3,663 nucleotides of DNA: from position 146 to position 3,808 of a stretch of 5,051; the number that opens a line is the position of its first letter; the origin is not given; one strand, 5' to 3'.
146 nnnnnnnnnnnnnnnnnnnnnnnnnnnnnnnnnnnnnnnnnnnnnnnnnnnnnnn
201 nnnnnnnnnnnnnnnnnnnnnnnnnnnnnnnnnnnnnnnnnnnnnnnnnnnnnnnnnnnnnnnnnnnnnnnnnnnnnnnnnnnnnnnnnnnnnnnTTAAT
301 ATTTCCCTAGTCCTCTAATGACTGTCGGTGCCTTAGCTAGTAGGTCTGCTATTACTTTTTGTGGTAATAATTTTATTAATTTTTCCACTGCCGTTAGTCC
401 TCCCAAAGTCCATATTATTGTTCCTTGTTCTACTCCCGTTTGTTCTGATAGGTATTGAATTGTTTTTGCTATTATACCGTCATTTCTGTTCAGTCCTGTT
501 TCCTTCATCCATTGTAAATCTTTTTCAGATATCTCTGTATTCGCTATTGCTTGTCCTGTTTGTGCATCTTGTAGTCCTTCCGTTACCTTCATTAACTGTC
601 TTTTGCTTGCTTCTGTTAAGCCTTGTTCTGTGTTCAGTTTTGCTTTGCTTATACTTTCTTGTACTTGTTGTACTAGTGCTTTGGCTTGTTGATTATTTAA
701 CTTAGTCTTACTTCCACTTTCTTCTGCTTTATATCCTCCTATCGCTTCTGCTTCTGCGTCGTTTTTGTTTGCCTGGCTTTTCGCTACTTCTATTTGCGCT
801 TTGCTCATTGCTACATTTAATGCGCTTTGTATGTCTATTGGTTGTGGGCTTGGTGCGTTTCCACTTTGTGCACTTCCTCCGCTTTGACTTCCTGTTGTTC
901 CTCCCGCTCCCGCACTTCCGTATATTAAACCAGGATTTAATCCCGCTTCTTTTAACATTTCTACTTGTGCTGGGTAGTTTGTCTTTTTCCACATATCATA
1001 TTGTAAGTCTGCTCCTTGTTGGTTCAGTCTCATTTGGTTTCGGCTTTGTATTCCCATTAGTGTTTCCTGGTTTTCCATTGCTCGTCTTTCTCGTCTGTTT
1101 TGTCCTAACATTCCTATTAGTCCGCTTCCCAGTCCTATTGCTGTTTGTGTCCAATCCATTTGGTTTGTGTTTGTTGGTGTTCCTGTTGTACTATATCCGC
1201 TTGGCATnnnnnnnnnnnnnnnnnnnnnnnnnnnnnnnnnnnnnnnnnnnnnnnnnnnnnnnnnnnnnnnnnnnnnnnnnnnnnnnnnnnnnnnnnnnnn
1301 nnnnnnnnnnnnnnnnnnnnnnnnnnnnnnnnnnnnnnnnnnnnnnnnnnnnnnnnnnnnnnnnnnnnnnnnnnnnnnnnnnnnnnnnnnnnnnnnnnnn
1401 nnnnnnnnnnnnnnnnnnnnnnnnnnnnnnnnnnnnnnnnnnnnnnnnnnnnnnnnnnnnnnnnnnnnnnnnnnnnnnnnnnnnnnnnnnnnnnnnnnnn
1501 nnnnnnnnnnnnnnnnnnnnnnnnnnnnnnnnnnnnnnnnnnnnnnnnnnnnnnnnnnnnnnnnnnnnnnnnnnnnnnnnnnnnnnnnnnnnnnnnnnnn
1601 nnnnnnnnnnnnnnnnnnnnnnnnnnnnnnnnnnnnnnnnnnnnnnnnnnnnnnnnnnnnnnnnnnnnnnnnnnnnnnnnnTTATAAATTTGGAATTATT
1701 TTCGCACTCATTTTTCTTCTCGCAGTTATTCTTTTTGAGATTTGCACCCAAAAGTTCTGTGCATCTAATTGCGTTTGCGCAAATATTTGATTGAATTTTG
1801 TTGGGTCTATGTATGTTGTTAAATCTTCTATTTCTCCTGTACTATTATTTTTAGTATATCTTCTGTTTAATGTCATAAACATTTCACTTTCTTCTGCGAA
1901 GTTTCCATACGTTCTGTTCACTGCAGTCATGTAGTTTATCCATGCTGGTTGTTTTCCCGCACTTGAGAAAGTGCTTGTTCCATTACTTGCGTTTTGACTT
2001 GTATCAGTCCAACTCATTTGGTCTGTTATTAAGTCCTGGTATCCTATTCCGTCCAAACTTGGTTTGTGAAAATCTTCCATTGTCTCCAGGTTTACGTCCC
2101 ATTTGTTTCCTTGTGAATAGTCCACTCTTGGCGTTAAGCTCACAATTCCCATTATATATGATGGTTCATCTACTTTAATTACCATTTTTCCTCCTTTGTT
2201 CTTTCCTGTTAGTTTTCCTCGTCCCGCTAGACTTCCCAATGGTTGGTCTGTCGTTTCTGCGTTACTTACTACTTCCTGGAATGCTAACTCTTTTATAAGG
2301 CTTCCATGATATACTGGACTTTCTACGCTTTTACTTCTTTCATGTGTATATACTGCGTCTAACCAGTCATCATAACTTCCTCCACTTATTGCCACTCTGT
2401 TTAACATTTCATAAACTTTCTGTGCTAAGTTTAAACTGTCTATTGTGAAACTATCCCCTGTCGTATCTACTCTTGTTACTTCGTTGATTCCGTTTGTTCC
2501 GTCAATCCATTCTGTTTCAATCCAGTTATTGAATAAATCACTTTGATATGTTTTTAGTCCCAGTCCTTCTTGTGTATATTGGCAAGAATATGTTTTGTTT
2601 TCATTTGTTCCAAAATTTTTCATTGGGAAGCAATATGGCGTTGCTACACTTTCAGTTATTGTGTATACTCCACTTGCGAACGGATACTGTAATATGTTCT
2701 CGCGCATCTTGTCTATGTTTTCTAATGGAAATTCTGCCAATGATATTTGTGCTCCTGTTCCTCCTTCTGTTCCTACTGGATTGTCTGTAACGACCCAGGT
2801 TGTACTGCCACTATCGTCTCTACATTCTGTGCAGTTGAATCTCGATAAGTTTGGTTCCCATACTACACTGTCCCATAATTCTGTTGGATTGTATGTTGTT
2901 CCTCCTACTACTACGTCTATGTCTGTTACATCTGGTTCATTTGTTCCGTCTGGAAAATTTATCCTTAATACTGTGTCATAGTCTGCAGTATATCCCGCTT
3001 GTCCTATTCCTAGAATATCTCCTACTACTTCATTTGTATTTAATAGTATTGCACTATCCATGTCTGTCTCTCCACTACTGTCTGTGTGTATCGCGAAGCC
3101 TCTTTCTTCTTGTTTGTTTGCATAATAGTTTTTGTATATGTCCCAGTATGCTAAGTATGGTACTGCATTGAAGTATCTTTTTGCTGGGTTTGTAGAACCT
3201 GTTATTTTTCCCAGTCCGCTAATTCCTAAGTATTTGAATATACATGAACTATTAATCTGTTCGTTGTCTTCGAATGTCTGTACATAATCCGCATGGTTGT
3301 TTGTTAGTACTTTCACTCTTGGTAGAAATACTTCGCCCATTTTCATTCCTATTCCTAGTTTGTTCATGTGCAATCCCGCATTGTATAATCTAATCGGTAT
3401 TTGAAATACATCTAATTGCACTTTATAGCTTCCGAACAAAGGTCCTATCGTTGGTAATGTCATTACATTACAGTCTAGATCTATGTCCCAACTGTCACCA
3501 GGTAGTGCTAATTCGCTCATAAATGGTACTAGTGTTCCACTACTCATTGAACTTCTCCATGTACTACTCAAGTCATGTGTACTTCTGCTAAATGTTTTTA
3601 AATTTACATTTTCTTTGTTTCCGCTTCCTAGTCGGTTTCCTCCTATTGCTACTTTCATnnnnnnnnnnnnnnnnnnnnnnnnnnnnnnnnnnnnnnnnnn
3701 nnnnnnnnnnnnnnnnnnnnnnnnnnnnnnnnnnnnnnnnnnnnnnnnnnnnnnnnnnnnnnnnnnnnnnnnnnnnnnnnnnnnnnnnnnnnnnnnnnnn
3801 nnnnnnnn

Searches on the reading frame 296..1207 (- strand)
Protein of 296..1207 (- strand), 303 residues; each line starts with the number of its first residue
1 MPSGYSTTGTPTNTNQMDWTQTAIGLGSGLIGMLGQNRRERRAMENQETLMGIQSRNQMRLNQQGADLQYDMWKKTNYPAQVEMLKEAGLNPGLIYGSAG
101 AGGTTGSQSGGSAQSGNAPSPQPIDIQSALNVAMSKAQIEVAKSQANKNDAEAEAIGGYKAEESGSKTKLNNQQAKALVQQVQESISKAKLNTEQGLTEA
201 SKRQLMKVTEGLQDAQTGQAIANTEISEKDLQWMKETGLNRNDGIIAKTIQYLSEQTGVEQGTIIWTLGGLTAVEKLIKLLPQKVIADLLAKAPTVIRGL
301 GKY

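Call 7: search_protein_families(library=pfam, proteins=[window:296-1207:-], max_evalue=0.01)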
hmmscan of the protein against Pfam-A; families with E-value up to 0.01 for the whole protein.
window:296-1207:- (303 aa): 0 families

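Call 8: search_protein_families(library=phrogs, proteins=[window:296-1207:-], max_evalue=0.01)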
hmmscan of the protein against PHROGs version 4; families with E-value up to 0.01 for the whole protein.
window:296-1207:- (303 aa): 5 families
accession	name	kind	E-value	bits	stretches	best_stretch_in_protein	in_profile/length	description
phrog_8693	-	tail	5.3e-07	30.8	1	54-222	24-179/258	pilot protein for DNA ejection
phrog_8689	-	tail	7.4e-07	30.1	1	22-226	15-220/327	pilot protein for DNA ejection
phrog_27063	-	tail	7.8e-06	26.7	1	14-204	18-202/306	pilot protein for DNA ejection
phrog_11693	-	tail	6.9e-05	24.1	1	55-228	31-198/228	pilot protein for DNA ejection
phrog_35928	-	tail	8.5e-05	23.4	1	56-117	68-124/172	pilot protein for DNA ejection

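Call 34: find_homologous_proteins(query=window:296-1207:-, max_evalue=1e-20)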
Query window:296-1207:- (303 aa): 148 proteins with E <= 1e-20 among 2754 candidates; the best 120 are listed.
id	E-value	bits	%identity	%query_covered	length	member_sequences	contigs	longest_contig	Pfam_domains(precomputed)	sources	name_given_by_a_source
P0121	5.0e-180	615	96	100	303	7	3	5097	-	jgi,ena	-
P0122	7.2e-96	339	82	68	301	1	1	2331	-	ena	-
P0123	6.0e-95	336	99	56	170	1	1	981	-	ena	-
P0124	2.3e-85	305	72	68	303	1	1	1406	-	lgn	-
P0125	4.5e-57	212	46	87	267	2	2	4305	-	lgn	-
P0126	1.3e-56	210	42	84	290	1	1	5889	-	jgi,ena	-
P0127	2.0e-56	210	44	88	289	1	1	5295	-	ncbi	-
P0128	1.2e-53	201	45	83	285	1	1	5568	-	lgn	-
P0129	1.4e-53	200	41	88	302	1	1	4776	-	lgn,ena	-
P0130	6.1e-52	195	44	83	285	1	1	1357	-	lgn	-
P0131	1.9e-51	193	42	90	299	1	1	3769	-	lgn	-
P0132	1.2e-50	191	39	86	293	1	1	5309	-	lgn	-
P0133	4.1e-49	186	55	56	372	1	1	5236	-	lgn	-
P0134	4.6e-49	186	40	91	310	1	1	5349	-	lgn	-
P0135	8.8e-49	185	50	63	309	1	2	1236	-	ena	-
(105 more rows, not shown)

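Call 35: find_encoding_contigs(protein=P0124, flank=5000)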
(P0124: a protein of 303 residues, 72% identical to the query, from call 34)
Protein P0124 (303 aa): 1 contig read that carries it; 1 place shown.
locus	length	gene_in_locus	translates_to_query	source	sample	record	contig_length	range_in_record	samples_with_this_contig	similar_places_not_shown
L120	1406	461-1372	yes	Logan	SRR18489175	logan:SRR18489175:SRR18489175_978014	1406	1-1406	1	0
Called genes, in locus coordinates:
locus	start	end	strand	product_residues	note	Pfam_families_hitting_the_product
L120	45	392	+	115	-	-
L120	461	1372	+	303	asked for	-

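Call 36: find_encoding_contigs(protein=P0122, flank=5000)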
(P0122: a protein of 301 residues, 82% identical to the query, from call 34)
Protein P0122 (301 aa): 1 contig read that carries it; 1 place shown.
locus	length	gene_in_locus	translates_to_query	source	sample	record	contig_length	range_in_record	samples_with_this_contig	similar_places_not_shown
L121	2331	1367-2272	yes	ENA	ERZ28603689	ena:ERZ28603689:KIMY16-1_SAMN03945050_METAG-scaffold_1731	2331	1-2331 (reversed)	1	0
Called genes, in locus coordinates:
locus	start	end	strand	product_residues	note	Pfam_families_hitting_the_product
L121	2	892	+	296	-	?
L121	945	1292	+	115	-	-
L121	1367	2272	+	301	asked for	-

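Call 37: find_encoding_contigs(protein=P0121, flank=5000)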
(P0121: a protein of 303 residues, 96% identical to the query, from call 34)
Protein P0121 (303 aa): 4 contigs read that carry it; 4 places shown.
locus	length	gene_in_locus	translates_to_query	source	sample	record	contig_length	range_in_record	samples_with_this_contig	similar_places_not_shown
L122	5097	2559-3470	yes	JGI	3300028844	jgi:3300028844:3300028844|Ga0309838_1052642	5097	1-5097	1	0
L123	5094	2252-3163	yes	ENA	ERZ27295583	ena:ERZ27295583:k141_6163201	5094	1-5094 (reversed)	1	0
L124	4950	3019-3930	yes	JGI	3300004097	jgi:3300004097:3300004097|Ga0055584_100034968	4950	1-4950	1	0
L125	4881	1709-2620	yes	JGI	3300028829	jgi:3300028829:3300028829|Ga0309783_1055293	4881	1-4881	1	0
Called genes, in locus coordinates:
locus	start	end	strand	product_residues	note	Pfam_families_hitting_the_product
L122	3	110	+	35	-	?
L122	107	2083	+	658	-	PF02305:Phage_F (faint)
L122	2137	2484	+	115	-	-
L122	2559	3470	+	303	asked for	-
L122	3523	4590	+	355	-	PF23343:REP_ORF2-G2P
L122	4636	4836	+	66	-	-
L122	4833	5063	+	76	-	-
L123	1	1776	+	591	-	?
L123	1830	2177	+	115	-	-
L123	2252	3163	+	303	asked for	-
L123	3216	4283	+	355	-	PF23343:REP_ORF2-G2P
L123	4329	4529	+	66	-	-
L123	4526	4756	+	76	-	-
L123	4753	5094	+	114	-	?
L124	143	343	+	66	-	-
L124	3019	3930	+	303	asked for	-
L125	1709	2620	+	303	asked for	-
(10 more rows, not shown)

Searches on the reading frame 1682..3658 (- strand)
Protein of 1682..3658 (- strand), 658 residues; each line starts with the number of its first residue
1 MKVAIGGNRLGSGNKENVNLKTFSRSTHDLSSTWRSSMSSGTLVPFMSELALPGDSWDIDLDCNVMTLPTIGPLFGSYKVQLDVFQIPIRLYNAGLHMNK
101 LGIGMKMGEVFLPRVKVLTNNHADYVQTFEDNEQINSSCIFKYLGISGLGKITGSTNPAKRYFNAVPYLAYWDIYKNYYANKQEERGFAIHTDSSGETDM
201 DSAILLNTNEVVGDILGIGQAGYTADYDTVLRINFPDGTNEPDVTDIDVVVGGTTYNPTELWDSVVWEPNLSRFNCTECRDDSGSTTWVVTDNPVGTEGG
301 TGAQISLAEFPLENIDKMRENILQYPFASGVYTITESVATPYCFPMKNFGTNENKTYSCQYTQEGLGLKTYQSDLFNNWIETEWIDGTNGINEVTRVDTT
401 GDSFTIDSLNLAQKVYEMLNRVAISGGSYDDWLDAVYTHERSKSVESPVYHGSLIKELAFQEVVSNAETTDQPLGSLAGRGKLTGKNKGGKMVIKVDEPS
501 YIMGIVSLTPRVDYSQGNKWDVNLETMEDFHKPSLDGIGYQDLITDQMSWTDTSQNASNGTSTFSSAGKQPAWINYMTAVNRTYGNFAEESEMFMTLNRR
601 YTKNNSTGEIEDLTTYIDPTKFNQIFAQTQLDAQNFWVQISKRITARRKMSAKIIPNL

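Call 7: search_protein_families(library=pfam, proteins=[window:1682-3658:-], max_evalue=0.01)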
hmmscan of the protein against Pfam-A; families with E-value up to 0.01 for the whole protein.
window:1682-3658:- (658 aa): 1 family
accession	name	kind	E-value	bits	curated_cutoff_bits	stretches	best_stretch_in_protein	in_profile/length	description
PF02305.22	Phage_F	-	5e-11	42.5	25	2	19-202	4-168/501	Capsid protein (F protein)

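Call 8: search_protein_families(library=phrogs, proteins=[window:1682-3658:-], max_evalue=0.01)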
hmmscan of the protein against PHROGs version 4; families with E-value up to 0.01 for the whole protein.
window:1682-3658:- (658 aa): 1 family
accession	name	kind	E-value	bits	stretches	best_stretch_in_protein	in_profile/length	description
phrog_514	-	head and packaging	6.9e-48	164.6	2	383-657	249-514/531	major head protein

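Call 10: find_related_loci(query=window:1682-3658:-, collection=viral_contigs, flank=5000)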
Query window:1682-3658:- (658 aa) in viral_contigs; peptide patterns used: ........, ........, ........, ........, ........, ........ (x = any residue, [..] = any of these).
276 stretches matched a pattern; 275 encode a relative of the query (tblastn E <= 1e-3); the best 80 are kept; 80 distinct loci.
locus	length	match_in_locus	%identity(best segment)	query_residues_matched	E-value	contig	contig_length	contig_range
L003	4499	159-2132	100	1-658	0e+0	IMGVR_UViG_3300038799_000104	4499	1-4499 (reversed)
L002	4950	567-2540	98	1-658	0e+0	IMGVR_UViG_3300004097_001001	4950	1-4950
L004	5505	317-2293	69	1-658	0e+0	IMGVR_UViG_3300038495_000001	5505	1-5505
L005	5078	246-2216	60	1-658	0e+0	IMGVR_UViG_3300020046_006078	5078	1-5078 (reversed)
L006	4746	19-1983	61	5-658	0e+0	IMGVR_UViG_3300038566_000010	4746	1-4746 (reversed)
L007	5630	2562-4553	59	1-658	0e+0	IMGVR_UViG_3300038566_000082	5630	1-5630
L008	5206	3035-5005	59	1-658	0e+0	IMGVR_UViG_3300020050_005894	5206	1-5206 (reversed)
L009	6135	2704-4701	57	1-657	0e+0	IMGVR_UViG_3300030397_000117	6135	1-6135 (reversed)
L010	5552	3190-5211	59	1-658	0e+0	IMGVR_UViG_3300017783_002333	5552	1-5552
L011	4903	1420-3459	58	1-658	0e+0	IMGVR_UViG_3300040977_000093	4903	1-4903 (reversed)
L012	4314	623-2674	59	1-658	0e+0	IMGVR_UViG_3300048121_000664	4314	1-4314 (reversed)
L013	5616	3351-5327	58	1-658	0e+0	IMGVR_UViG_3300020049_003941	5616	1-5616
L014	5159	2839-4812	58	1-658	0e+0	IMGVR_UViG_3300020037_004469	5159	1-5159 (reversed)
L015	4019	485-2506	59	1-658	0e+0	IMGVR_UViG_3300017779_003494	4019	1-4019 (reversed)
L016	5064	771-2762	59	1-658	0e+0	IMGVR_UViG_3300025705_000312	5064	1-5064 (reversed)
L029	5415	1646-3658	58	5-658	0e+0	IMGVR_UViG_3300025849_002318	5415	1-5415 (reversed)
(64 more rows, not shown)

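Call 18: find_homologous_proteins(query=window:1682-3658:-, max_evalue=1e-100)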
Query window:1682-3658:- (658 aa): 5428 proteins with E <= 1e-100 among 8000 candidates; the best 120 are listed.
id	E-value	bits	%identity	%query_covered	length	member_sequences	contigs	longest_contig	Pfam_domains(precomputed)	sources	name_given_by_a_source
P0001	0.0e+0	1516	100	100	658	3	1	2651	PF02305.23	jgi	jgi:hypothetical protein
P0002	0.0e+0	1183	78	100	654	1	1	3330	PF02305.23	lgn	-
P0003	0.0e+0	1053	69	100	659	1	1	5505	PF02305.23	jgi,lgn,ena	jgi:hypothetical protein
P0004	0.0e+0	1042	68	100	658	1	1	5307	PF02305.23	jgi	jgi:hypothetical protein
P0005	1.2e-294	997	66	100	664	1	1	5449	PF02305.23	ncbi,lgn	-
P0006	1.9e-291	986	66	100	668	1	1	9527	PF02305.23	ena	-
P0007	1.6e-280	950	64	100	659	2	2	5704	PF02305.23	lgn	-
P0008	1.4e-279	947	63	100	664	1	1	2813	PF02305.23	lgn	-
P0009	5.5e-276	935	63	100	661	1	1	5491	PF02305.23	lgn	-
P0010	8.4e-276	935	63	100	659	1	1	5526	PF02305.23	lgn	-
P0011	1.2e-275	934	64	100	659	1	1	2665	PF02305.23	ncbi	-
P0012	4.9e-275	932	63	100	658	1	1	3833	PF02305.23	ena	-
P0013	2.9e-273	926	63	100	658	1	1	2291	PF02305.23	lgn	-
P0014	3.4e-273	926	63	100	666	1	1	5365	PF02305.23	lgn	-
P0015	3.3e-272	923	63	100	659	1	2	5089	PF02305.23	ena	-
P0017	4.4e-264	896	61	100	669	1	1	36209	PF02305.23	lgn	-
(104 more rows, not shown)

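Call 19: find_encoding_contigs(protein=P0002, flank=5000)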
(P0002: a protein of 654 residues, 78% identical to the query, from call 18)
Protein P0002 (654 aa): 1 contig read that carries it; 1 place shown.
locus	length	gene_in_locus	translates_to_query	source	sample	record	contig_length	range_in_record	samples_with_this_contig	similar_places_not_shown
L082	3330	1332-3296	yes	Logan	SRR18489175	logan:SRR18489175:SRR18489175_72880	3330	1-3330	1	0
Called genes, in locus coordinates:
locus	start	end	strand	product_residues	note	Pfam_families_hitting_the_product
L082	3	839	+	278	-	?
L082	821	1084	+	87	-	-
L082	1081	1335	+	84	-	-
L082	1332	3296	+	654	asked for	PF02305:Phage_F (weak)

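Call 20: find_encoding_contigs(protein=P0004, flank=5000, max_places=2)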
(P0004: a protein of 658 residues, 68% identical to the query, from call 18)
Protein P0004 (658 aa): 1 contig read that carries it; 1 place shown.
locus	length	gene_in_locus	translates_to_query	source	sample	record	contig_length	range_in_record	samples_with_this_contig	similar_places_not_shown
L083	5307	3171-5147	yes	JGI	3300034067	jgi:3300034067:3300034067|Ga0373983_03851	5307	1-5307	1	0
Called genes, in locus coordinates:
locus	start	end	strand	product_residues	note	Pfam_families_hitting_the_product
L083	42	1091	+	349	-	-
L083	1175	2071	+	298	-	PF23343:REP_ORF2-G2P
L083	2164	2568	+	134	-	PF18925:DUF5675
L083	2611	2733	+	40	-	-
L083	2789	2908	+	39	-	-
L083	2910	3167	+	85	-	-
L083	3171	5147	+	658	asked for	PF02305:Phage_F (weak)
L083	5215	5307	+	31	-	?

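Call 21: find_encoding_contigs(protein=P0005, flank=5000, max_places=2)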
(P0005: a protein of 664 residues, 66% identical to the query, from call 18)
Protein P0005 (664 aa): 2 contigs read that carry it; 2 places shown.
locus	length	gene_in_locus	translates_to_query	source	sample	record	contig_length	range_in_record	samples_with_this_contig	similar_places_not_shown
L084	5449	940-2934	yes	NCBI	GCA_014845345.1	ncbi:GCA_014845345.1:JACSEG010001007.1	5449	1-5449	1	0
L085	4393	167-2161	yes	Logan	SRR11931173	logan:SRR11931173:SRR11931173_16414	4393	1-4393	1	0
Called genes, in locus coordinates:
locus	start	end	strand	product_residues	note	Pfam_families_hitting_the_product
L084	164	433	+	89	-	-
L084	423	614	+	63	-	-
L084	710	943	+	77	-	-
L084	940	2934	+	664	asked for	PF02305:Phage_F (faint)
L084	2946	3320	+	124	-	-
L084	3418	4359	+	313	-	-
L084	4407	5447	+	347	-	?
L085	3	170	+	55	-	?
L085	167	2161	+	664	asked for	PF02305:Phage_F (faint)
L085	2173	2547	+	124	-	-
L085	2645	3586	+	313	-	-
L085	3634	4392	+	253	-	?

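Call 55: find_encoding_contigs(protein=P0017, flank=10000, max_places=2)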
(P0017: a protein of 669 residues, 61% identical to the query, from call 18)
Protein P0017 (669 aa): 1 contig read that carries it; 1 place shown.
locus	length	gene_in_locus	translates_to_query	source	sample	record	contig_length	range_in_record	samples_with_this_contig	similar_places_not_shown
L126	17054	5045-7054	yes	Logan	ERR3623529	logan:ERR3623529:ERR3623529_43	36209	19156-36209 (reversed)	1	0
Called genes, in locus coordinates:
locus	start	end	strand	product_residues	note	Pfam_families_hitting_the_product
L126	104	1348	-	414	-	PF00924:MS_channel_2nd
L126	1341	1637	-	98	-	PF12823:DUF3817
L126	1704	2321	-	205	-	PF09335:VTT_dom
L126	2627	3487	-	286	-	PF00691:OmpA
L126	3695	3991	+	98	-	-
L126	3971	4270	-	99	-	-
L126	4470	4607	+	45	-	-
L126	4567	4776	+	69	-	-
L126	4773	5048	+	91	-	-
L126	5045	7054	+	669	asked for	PF02305:Phage_F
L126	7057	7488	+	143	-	-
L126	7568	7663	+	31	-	-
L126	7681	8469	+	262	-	-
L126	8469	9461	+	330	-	PF23343:REP_ORF2-G2P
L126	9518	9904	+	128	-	PF18925:DUF5675 (weak)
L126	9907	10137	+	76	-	-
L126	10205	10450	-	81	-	-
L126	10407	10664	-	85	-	-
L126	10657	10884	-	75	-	-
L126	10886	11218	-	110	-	PF00436:SSB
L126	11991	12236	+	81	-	-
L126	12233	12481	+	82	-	PF00196:GerE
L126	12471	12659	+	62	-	-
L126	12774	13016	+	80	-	-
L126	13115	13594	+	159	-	-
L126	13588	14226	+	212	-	-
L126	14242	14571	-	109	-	-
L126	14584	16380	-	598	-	-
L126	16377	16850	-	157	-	-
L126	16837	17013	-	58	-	-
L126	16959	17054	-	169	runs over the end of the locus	PF08291:Peptidase_M15_3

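Call 56: find_homologous_proteins(query=L126:104-1348:-, max_evalue=1e-30)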
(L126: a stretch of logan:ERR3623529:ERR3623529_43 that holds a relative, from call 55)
Query L126:104-1348:- (414 aa): 8000 proteins with E <= 1e-30 among 8000 candidates; the best 120 are listed.
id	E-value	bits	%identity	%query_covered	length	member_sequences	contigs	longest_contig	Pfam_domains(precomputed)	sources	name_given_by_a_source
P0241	1.3e-265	899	100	100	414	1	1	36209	PF00924.25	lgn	-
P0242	8.5e-226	767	85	100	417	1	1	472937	PF00924.25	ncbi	-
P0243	8.6e-226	767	86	100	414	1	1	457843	PF00924.25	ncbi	-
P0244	2.0e-216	737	80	100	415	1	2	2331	PF00924.25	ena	-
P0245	2.6e-213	726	79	98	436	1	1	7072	PF00924.25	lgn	-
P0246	1.4e-212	724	79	100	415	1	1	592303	PF00924.25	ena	-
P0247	3.8e-212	723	81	98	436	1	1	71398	PF00924.25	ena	-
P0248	4.2e-210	716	78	100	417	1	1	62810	PF00924.25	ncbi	-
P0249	2.2e-209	713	78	99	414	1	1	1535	PF00924.25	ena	-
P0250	5.7e-208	709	77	100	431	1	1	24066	PF00924.25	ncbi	-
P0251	9.2e-208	708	80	98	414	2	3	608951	PF00924.25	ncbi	ncbi:MAG: mechanosensitive ion channel domain-containing protein [Algibacter sp.]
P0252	2.0e-207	707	78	100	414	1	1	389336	PF00924.25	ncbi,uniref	ncbi:mechanosensitive ion channel [Flaviramulus aquimarinus]|uniref:Mechanosensitive ion channel n=1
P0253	5.9e-207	705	77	100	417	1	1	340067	PF00924.25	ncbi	-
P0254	1.1e-206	705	78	99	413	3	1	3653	PF00924.25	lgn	-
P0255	1.6e-206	704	76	100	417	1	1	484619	PF00924.25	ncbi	-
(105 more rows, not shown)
